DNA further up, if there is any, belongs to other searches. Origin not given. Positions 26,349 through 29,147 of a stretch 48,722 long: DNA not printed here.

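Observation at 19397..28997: Candidate uncharacterised system: a five-gene ABC-linked surface module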

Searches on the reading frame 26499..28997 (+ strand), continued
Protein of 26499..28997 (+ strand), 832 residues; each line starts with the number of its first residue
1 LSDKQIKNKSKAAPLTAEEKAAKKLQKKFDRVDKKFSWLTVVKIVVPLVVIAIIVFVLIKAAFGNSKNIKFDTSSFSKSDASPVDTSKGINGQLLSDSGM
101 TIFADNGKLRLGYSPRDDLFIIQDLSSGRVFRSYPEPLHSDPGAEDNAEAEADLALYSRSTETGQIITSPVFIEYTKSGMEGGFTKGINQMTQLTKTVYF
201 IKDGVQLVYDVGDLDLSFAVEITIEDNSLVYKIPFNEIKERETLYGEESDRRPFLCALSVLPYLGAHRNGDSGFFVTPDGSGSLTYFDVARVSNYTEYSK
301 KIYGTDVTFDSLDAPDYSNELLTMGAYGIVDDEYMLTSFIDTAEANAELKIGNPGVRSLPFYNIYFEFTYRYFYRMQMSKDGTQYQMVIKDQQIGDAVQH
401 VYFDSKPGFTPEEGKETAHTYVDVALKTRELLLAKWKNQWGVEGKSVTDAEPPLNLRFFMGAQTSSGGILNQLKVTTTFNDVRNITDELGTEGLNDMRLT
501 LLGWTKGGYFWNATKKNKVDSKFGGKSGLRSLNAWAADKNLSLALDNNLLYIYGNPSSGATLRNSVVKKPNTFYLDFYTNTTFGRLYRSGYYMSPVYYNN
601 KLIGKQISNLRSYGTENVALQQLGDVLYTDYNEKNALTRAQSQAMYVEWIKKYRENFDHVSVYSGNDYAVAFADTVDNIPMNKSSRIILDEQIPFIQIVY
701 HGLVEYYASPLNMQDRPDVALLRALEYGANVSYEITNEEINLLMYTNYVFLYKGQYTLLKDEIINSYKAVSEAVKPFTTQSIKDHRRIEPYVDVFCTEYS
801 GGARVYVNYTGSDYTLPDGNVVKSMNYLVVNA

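Call 28: search_solved_structures(query=A1, max_evalue=10, show_alignments=3)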
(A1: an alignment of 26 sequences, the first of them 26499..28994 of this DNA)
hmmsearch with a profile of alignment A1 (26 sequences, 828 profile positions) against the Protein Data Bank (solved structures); distinct sequences matched with E-value up to 10: 6.
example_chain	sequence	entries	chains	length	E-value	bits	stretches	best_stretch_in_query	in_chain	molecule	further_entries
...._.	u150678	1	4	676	4.6e-06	28.1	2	748-827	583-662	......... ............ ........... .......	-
8rzg_A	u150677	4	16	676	4.6e-06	28.1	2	748-827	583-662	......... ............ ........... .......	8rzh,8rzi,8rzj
5opq_A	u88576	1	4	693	6.6e-06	27.6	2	748-827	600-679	3,6-anhydro-D-galactosidase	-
5wzq_A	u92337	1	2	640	0.0075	17.4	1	469-532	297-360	Alpha-N-acetylgalactosaminidase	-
5wzn_A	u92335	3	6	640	0.012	16.7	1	469-532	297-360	Alpha-N-acetylgalactosaminidase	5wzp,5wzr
1q1v_A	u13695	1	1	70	0.45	11.6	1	596-645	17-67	DEK protein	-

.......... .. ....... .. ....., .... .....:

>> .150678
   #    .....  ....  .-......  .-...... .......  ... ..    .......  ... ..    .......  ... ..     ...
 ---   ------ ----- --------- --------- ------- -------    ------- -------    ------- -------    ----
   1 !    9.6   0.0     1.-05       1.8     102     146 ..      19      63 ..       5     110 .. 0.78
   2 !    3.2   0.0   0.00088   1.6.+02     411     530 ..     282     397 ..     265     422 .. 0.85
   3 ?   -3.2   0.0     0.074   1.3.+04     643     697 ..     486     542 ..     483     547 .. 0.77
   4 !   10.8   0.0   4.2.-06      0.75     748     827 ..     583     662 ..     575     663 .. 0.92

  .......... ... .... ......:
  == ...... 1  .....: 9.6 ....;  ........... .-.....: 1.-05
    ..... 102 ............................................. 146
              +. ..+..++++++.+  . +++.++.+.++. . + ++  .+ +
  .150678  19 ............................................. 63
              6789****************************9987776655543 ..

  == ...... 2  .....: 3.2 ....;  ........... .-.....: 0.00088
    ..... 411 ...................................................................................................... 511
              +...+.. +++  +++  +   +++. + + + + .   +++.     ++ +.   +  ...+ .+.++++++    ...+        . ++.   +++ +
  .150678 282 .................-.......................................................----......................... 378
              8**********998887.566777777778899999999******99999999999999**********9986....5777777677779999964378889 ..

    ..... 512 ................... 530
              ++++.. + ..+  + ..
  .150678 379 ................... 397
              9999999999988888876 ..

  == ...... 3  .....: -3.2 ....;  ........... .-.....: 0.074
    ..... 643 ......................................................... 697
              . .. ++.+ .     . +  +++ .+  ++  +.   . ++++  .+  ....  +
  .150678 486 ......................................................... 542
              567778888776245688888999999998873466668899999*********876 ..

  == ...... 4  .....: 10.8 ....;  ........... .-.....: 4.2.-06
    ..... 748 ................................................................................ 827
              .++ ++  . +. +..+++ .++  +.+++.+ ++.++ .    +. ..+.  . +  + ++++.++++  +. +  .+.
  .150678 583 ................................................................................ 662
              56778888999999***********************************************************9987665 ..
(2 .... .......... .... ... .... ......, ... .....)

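Call 32: search_protein_families(library=pfam, proteins=[L038:13858-15657:+, L038:15694-17316:+, L038:18853-21924:+, L039:14041-15201:+, L039:16657-19023:+, L039:19781-22045:+, L037:17708-21589:+, L037:14425-15195:+, L042:14836-17226:+, L042:17233-18282:+], max_evalue=0.0001)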
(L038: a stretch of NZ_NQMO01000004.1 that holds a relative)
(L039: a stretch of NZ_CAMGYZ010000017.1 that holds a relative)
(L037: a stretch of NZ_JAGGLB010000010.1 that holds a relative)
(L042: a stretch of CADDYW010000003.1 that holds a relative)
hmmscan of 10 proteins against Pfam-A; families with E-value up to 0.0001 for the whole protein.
L038:13858-15657:+ (600 aa): 4 families
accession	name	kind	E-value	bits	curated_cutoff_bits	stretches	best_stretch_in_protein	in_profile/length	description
PF06580.19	His_kinase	-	6.5e-22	78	25.2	1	388-465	1-79/81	Histidine kinase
PF02518.31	HATPase_c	-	2.7e-15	57.2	26.4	1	486-594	9-110/111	Histidine kinase-, DNA gyrase B-, and HSP90-like ATPase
PF02743.24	dCache_1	-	1.3e-09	38.4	45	1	45-285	2-238/240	Cache domain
PF00672.30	HAMP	-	7.4e-07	29.8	25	1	322-372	2-52/53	HAMP domain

L038:15694-17316:+ (541 aa): 3 families
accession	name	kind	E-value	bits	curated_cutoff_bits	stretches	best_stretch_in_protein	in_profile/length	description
PF00072.30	Response_reg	-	1.5e-18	67.4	30.2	1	4-113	1-106/111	Response regulator receiver domain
PF12833.13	HTH_18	-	6e-18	65.4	33.6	1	457-533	2-79/80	Helix-turn-helix domain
PF00165.29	HTH_AraC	-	2.6e-11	43.8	26.6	1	498-531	8-40/42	Bacterial regulatory helix-turn-helix proteins, AraC family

L038:18853-21924:+ (1024 aa): 7 families
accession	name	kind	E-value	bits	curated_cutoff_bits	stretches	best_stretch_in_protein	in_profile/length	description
PF02518.31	HATPase_c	-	2.9e-39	134.4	26.4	2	564-671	2-110/111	Histidine kinase-, DNA gyrase B-, and HSP90-like ATPase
PF00072.30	Response_reg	-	3.4e-25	88.8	30.2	1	733-844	1-110/111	Response regulator receiver domain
PF06580.19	His_kinase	-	4.5e-21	75.3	25.2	1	861-940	2-81/81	Histidine kinase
PF00512.31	HisKA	-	8e-12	45.5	26.9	1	450-513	2-62/66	His Kinase A (phospho-acceptor) domain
PF07695.17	7TMR-DISM_7TM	-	1.6e-10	41.7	29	1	230-409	4-180/205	7TM diverse intracellular signalling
PF13581.12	HATPase_c_2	-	9.9e-09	35.7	27.4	0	963-1008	40-85/127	Histidine kinase-like ATPase domain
PF13589.12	HATPase_c_3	-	3.3e-06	27.6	25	0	979-1016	21-59/137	Histidine kinase-, DNA gyrase B-, and HSP90-like ATPase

L039:14041-15201:+ (387 aa): 3 families
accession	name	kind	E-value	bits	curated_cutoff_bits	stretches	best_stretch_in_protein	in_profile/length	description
PF22725.1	GFO_IDH_MocA_C3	-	3.5e-30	105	27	1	135-259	1-123/124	GFO/IDH/MocA C-terminal domain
PF01408.29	GFO_IDH_MocA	-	1.2e-22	81.2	24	1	5-125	1-118/120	Oxidoreductase family, NAD-binding Rossmann fold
PF02894.22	GFO_IDH_MocA_C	-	6.7e-21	75.5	22.9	1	140-351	2-218/218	Oxidoreductase family, C-terminal alpha/beta domain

L039:16657-19023:+ (789 aa): 3 families
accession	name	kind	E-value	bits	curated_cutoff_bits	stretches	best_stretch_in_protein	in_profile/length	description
PF01301.25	Glyco_hydro_35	-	4.3e-54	184.7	27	1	9-208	1-179/319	Glycosyl hydrolases family 35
PF22369.2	GLMA_2nd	-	4.1e-42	143.6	27.7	1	459-592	3-138/138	GLMA-like, second domain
PF02449.21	Glyco_hydro_42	-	1.8e-30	107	21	1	28-383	6-337/376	Beta-galactosidase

L039:19781-22045:+ (755 aa): 3 families
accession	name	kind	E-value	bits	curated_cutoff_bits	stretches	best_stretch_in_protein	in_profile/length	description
PF01301.25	Glyco_hydro_35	-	7.9e-47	160.8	27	1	8-180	1-152/319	Glycosyl hydrolases family 35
PF22369.2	GLMA_2nd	-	4.6e-25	88.4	27.7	1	473-576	3-107/138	GLMA-like, second domain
PF02449.21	Glyco_hydro_42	-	4e-21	76.2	21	1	30-383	9-337/376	Beta-galactosidase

L037:17708-21589:+ (1294 aa): 4 families
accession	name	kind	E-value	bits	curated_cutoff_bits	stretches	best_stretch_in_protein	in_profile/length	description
PF00395.25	SLH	-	3.4e-47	158.6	20.8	3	1117-1158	1-43/44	S-layer homology domain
PF12733.13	Cadherin-like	-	9.3e-20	71.3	24.2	1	862-949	4-88/89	Cadherin-like beta sandwich domain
PF02018.23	CBM_4_9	-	1.2e-18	68.2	25.9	1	54-169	2-128/136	Carbohydrate binding domain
PF09136.16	Glucodextran_B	-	9.9e-05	22.6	27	1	890-949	18-81/83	Glucodextranase, domain B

L037:14425-15195:+ (257 aa): 2 families
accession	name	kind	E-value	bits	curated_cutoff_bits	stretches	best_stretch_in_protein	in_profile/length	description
PF13472.12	Lipase_GDSL_2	-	3e-20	73.9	32.9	1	50-242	1-178/178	GDSL-like Lipase/Acylhydrolase family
PF00657.28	Lipase_GDSL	-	1.4e-09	38.8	23.6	1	50-247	3-208/208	GDSL-like Lipase/Acylhydrolase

L042:14836-17226:+ (797 aa): 2 families
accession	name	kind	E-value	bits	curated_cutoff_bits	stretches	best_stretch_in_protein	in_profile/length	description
PF03702.20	AnmK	-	1.9e-109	366.6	24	1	40-413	2-366/367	Anhydro-N-acetylmuramic acid kinase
PF00144.29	Beta-lactamase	-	1.3e-65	222.2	27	1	444-779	2-318/329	Beta-lactamase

L042:17233-18282:+ (350 aa): 1 family
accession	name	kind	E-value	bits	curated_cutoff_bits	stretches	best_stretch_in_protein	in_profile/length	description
PF04185.19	Phosphoesterase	-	9.2e-37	127.5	23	1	92-324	106-355/356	Phosphoesterase family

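Call 33: search_protein_families(library=pfam, proteins=[L050:14200-16068:+, L050:16203-17480:+, L045:12485-14749:+, L045:14814-15908:+, L047:13718-15178:+, L047:15178-16977:+, L047:16977-18299:+, L047:18253-21021:+, L020:726-2165:+, L071:14128-15693:+], max_evalue=0.0001)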
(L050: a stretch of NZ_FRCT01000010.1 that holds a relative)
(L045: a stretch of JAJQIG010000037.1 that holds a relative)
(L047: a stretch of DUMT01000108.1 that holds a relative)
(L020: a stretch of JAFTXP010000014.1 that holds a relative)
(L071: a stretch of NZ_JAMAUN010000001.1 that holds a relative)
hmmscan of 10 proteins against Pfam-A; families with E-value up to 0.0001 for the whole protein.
L050:14200-16068:+ (623 aa): 3 families
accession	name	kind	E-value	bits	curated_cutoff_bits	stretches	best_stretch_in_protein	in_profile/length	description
PF03009.23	GDPD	-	8.7e-49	167.3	23.6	1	375-599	1-244/244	Glycerophosphoryl diester phosphodiesterase family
PF10110.14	GPDPase_memb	-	1.5e-25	90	29.6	1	30-341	7-317/321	Membrane domain of glycerophosphoryl diester phosphodiesterase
PF13653.12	GDPD_2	-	2.2e-05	25.2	27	1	569-598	1-30/30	Glycerophosphoryl diester phosphodiesterase family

L050:16203-17480:+ (426 aa): 1 family
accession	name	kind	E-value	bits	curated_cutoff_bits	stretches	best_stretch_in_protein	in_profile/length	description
PF01757.29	Acyl_transf_3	-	5.1e-26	91.9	31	1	53-358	2-300/326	Acyltransferase domain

L045:12485-14749:+ (755 aa): 3 families
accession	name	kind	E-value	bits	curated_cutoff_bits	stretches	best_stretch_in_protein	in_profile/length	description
PF22124.2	Glyco_hydro_95_cat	-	1.7e-176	587.6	27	1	256-658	4-408/408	Glycosyl hydrolase family 95 catalytic domain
PF14498.12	Glyco_hyd_65N_2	-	1.1e-67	228.9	27.7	1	7-236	1-233/234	Glycosyl hydrolase family 65, N-terminal domain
PF21307.2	Glyco_hydro_95_C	-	6.6e-23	81.5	27.6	1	660-748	1-90/94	Glycoside hydrolase family 95, C-terminal domain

L045:14814-15908:+ (365 aa): 1 family
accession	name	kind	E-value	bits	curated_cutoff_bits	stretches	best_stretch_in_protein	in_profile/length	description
PF04041.19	Glyco_hydro_130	-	1.1e-65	222.1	26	1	50-360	20-319/320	beta-1,4-mannooligosaccharide phosphorylase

L047:13718-15178:+ (487 aa): 1 family
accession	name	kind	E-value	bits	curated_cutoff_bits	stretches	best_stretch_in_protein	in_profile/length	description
PF12708.12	Pect-lyase_RHGA_epim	-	8.9e-05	22.8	27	0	8-50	4-46/213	Rhamnogalacturonase A/epimerase, pectate lyase-like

L047:15178-16977:+ (600 aa): 1 family
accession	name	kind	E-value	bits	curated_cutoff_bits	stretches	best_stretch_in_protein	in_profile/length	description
PF12708.12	Pect-lyase_RHGA_epim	-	2e-05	24.9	27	1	122-159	3-39/213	Rhamnogalacturonase A/epimerase, pectate lyase-like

L047:16977-18299:+ (441 aa): 2 families
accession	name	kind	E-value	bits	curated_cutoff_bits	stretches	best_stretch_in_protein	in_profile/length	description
PF13229.12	Beta_helix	-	9e-11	42.1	25.9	1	196-370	10-146/158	Right handed beta helix region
PF12708.12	Pect-lyase_RHGA_epim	-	7.1e-05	23.1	27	1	247-359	90-187/213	Rhamnogalacturonase A/epimerase, pectate lyase-like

L047:18253-21021:+ (923 aa): 4 families
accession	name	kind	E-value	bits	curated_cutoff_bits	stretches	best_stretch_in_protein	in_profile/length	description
PF01074.27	Glyco_hydro_38N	-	5.4e-33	115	25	1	3-304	1-257/270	Glycosyl hydrolases family 38 N-terminal domain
PF07748.19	Glyco_hydro_38C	-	5.6e-16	59.8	25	1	554-770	1-201/206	Glycosyl hydrolases family 38 C-terminal domain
PF17677.7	Glyco_hydro38C2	-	9.6e-10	38.9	22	1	848-918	3-72/72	Glycosyl hydrolases family 38 C-terminal beta sandwich domain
PF09261.16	Alpha-mann_mid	-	7e-05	23.3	31.1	0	326-421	2-96/96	Alpha mannosidase middle domain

L020:726-2165:+ (480 aa): 2 families
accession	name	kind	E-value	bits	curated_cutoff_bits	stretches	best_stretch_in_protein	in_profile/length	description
PF08245.18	Mur_ligase_M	-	4.5e-36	125.1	24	1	134-312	1-200/200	Mur ligase middle domain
PF02875.26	Mur_ligase_C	-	2.8e-12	48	28.4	1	333-454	1-126/127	Mur ligase, glutamate ligase domain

L071:14128-15693:+ (522 aa): 1 family
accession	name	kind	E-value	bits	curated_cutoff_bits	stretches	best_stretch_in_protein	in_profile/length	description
PF14587.12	Glyco_hydr_30_2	-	2.7e-90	303.7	27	1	15-382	3-364/364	O-Glycosyl hydrolase family 30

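Call 47: search_protein_families(library=pfam, alignment_id=A4, max_evalue=0.00001)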
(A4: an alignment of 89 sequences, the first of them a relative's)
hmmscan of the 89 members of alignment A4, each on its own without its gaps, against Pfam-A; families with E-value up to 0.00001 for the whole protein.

A. member 1, L037:2-1585:+ (528 aa): 2 families
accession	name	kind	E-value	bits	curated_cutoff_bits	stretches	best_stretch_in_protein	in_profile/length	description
PF05048.19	NosD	-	2e-17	63.8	23.6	1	160-320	46-199/212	Periplasmic copper-binding protein (NosD)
PF13229.12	Beta_helix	-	2.7e-12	47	25.9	1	161-290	32-157/158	Right handed beta helix region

B. families by the number of members that match (of 89 scanned): 126 families (the first 25 are shown)
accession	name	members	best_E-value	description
PF07670.19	Gate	4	9.4e-08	Nucleoside recognition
PF12799.13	LRR_4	3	1.6e-35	Leucine Rich repeats (2 copies)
PF00005.33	ABC_tran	3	8.9e-31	ABC transporter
PF00072.30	Response_reg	3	2.9e-27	Response regulator receiver domain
PF13855.12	LRR_8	3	1.1e-19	Leucine rich repeat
PF13304.12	AAA_21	3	7.5e-13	AAA domain, putative AbiEii toxin, Type IV TA system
PF22124.2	Glyco_hydro_95_cat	2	1.7e-175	Glycosyl hydrolase family 95 catalytic domain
PF04204.22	HTS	2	3.5e-141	Homoserine O-succinyltransferase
PF01053.26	Cys_Met_Meta_PP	2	3.2e-118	Cys/Met metabolism PLP-dependent enzyme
PF14498.12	Glyco_hyd_65N_2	2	7.8e-70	Glycosyl hydrolase family 65, N-terminal domain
PF01301.25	Glyco_hydro_35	2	3.5e-50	Glycosyl hydrolases family 35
PF22369.2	GLMA_2nd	2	2.6e-40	GLMA-like, second domain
PF00189.25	Ribosomal_S3_C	2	2.5e-37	Ribosomal protein S3, C-terminal domain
PF12822.12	ECF_trnsprt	2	7.8e-32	ECF transporter, substrate-specific component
PF04854.19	DUF624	2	1.9e-30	Protein of unknown function, DUF624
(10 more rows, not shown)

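Call 62: search_protein_representatives(alignment_id=A1)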
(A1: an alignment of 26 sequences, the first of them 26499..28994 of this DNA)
Query: 26 sequences, 828 profile positions. Proteins with E-value up to 0.001 (for the whole library): 5428; up to 1e-10: 4596; up to 1e-30: 3512. The best 150 are listed.
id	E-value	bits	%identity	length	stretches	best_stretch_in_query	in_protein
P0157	0.0e+00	1095.9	-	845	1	1-813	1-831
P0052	0.0e+00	1051.0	-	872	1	6-824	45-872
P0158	1.2e-280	949.6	-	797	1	16-821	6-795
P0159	1.4e-262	889.9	-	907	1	11-827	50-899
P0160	1.2e-260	883.4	-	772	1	33-823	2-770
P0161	8.7e-253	857.5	-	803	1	31-811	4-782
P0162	1.9e-242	823.3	-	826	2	179-822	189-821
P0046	7.1e-204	695.7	-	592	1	13-498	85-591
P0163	5.5e-181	620.0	-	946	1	47-813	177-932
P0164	4.3e-167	574.0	-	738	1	52-813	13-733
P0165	2.7e-165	568.1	-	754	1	46-825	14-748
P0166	2.1e-158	545.3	-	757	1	87-827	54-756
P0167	6.0e-158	543.8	-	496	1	332-824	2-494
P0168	2.9e-156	538.2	-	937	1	20-811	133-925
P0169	5.5e-154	530.7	-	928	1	45-811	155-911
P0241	1.3e-116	407.1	-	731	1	99-812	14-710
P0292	9.2e-113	394.3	-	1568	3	213-783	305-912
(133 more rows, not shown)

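Call 63: find_encoding_contigs(protein=P0057, flank=10000, max_places=1)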
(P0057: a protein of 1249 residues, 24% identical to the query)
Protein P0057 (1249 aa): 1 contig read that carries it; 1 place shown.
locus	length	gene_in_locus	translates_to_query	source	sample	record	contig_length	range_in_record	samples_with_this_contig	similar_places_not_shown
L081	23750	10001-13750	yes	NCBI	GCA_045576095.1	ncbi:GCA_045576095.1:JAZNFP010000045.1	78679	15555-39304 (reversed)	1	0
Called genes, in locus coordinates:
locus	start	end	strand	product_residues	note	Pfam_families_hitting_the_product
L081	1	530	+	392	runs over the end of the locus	PF00266:Aminotran_5, PF01212:Beta_elim_lyase (weak), PF01041:DegT_DnrJ_EryC1 (weak)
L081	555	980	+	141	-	PF01592:NifU_N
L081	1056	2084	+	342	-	PF03054:tRNA_Me_trans, PF20259:tRNA_Me_trans_M, PF20258:tRNA_Me_trans_C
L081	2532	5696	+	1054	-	PF01547:SBP_bac_1, PF13416:SBP_bac_8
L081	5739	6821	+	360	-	PF00528:BPD_transp_1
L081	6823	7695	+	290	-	PF00528:BPD_transp_1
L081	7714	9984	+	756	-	PF06739:SBBP (faint), PF01436:NHL (faint), PF04893:Yip1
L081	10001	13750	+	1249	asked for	PF18952:DUF5696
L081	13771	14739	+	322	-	PF00528:BPD_transp_1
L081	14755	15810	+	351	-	PF00528:BPD_transp_1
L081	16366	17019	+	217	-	PF00583:Acetyltransf_1 (weak), PF13508:Acetyltransf_7 (weak)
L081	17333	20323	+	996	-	PF01869:BcrAD_BadFG, PF09989:DUF2229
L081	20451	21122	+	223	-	-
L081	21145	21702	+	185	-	-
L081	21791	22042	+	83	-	-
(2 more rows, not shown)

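Call 64: find_encoding_contigs(protein=P0055, flank=10000, max_places=1)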
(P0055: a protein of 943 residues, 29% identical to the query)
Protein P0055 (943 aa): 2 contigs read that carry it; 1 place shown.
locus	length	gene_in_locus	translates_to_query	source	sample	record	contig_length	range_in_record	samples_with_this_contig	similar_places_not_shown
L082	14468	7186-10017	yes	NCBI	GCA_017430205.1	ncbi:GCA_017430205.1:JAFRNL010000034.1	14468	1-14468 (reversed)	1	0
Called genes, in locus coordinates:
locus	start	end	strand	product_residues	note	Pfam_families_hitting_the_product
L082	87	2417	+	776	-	PF13416:SBP_bac_8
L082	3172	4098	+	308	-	PF00528:BPD_transp_1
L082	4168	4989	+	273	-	PF00528:BPD_transp_1 (weak)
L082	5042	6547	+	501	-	PF01436:NHL (faint)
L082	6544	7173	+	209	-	PF04893:Yip1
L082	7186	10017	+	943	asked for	PF18952:DUF5696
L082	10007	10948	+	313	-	-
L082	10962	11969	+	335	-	PF00528:BPD_transp_1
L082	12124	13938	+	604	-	PF10110:GPDPase_memb, PF03009:GDPD, PF13653:GDPD_2 (weak)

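Call 76: search_protein_families(library=padloc, proteins=[window:26499-28997:+], max_evalue=0.001)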
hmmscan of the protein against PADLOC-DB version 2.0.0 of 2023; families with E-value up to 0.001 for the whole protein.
window:26499-28997:+ (832 aa): 0 families
